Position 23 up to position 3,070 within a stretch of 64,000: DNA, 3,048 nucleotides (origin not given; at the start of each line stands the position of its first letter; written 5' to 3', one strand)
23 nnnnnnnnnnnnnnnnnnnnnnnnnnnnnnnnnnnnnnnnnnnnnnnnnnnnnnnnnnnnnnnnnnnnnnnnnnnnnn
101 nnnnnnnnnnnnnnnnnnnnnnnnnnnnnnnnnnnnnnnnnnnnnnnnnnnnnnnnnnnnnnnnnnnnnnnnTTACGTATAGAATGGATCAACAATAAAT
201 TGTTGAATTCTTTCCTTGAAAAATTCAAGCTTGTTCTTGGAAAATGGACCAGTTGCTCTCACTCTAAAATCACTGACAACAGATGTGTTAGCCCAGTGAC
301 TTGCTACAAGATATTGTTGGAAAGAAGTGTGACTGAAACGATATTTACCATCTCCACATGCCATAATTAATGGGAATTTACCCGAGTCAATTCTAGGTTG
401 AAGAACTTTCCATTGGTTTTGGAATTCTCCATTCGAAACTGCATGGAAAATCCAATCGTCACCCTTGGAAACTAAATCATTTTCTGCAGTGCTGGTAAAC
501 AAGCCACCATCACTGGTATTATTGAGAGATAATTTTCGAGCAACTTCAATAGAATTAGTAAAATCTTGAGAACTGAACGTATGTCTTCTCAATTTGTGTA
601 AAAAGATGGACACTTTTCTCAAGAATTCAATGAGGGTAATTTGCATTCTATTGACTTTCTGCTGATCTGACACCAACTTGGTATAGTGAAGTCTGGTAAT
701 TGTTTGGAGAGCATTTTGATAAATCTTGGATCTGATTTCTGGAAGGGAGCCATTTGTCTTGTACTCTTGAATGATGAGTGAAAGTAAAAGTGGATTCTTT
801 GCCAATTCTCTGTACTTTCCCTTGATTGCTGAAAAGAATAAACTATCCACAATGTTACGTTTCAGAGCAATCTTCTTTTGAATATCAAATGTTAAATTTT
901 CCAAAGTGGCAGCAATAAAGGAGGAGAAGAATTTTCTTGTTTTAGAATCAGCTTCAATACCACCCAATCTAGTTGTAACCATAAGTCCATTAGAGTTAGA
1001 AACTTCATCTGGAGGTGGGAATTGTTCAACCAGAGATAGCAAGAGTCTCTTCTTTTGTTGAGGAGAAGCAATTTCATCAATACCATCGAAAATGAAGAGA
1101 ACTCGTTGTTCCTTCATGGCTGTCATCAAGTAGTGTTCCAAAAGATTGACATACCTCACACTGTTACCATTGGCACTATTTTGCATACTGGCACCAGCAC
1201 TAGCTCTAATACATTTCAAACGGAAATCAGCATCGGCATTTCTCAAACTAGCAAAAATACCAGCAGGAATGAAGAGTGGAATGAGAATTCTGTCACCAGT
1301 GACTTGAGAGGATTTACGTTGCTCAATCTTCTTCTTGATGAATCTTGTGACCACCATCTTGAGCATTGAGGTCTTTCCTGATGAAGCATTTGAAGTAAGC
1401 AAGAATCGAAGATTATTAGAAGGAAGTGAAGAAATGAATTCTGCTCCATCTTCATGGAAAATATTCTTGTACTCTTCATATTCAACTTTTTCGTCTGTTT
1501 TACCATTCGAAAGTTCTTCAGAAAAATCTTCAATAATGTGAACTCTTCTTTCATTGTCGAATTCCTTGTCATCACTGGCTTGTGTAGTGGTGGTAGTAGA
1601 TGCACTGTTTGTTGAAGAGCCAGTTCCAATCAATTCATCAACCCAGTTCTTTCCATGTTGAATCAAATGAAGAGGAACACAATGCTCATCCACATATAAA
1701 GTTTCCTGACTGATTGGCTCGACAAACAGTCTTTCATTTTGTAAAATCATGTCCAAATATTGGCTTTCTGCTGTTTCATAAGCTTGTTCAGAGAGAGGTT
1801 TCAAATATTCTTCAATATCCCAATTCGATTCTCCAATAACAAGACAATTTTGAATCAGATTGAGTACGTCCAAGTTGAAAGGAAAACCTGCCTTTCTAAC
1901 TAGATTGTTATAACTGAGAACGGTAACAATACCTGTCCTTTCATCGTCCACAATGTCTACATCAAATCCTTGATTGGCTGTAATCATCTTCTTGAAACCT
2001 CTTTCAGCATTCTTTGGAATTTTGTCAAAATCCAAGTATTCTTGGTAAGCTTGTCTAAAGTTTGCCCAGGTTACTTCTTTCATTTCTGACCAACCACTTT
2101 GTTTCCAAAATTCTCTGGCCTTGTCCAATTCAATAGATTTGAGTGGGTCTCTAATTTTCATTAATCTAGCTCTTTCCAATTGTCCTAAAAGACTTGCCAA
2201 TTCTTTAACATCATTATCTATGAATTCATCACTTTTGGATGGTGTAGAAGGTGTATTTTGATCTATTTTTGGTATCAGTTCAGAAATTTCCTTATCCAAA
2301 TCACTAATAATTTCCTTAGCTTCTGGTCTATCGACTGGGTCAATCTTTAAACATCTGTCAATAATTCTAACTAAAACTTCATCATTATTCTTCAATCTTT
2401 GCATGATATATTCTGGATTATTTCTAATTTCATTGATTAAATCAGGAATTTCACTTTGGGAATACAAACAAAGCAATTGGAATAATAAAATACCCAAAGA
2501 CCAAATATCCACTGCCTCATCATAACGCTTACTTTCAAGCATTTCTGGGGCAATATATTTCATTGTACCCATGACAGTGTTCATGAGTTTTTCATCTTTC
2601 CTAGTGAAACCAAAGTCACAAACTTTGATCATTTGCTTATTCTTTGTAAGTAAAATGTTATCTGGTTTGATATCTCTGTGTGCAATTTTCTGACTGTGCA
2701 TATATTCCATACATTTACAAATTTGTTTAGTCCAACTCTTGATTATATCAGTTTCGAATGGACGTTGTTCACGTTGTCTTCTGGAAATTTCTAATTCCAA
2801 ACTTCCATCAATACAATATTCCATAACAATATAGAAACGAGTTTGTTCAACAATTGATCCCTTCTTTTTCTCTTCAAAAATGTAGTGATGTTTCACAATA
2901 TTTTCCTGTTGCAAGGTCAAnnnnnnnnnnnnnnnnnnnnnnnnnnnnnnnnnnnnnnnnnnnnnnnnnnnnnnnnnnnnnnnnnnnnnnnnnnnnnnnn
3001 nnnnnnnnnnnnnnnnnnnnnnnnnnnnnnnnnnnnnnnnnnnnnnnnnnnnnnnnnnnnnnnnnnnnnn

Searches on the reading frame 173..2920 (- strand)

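Call 14: search_protein_families(library=pfam, proteins=[window:173-2920:-], max_evalue=0.001)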
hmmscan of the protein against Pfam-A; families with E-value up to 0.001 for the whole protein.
window:173-2920:- (915 aa): 4 families
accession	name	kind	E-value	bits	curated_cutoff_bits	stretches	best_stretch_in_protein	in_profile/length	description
PF00069.31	Pkinase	-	7.4e-46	157.1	31.7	1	3-206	55-259/263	Protein kinase domain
PF07714.23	PK_Tyr_Ser-Thr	-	1.5e-33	116.7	23.1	1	20-208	67-258/258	Protein tyrosine and serine/threonine kinase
PF14531.12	Kinase-like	-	9.2e-06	25.5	25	1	24-197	112-288/289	Kinase-like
PF05729.18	NACHT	-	5.4e-05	23.5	26.7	1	602-679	78-154/167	NACHT domain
